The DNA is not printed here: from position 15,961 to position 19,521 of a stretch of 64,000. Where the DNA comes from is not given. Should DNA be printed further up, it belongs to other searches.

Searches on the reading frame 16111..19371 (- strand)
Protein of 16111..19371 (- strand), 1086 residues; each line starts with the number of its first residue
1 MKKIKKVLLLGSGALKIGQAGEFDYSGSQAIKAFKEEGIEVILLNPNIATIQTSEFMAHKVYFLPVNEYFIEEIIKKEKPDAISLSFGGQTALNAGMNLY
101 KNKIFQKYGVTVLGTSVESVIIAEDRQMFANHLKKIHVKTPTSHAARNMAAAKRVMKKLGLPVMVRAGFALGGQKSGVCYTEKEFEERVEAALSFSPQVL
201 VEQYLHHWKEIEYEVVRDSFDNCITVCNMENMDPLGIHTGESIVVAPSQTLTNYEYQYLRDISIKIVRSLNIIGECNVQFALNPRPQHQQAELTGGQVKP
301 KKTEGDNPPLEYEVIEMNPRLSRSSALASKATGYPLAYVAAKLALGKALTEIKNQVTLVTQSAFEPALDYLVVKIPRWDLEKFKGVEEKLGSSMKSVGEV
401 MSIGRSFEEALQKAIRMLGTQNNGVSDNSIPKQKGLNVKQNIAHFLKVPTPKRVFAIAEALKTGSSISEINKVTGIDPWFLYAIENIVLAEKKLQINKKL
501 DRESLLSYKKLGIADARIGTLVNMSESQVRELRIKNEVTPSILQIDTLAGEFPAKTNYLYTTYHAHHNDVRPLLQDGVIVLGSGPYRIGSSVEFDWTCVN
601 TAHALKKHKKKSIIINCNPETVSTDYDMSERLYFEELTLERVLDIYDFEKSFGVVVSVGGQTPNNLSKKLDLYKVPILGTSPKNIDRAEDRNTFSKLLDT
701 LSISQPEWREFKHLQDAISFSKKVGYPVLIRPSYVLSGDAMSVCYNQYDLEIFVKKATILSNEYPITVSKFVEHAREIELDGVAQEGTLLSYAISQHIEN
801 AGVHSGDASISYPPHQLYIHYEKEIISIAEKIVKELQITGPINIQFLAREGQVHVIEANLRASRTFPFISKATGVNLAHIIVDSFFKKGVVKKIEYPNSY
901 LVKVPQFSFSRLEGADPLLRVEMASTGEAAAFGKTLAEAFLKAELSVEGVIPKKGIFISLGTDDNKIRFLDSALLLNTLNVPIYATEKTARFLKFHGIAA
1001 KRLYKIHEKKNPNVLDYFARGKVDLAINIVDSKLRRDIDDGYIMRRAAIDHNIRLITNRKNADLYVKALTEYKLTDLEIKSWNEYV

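Call 7: search_protein_families(library=pfam, proteins=[window:16111-19371:-], max_evalue=0.01)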
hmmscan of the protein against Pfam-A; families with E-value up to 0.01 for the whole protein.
window:16111-19371:- (1086 aa): 8 families
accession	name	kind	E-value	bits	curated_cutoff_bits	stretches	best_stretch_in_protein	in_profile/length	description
PF02786.22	CPSase_L_D2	-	1.4e-92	309.5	19.8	3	125-286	1-168/211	Carbamoyl-phosphate synthase L chain, ATP binding domain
PF25596.1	CPSase_L_D1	-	1.6e-84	280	27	2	577-686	4-117/118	Carbamoyl phosphate synthase preATP-grasp domain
PF02787.25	CPSase_L_D3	-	1.8e-23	82.7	26.6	1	446-521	3-79/80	Carbamoyl-phosphate synthetase large chain, oligomerisation domain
PF02222.28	ATP-grasp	-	7.3e-20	71.8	27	2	697-861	2-162/179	ATP-grasp domain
PF02142.27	MGS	-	6.9e-14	52.2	24.1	1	970-1057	3-94/94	MGS-like domain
PF07478.18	Dala_Dala_lig_C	-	5.7e-13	49.3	24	2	149-283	25-162/204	D-ala D-ala ligase C-terminus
PF15632.11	ATPgrasp_Ter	-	5.4e-11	42.8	29.1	1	818-892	42-115/131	ATP-grasp in the biosynthetic pathway with Ter operon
PF01071.24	GARS_A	-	0.001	19.3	27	0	131-206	8-90/194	Phosphoribosylglycinamide synthetase, ATP-grasp (A) domain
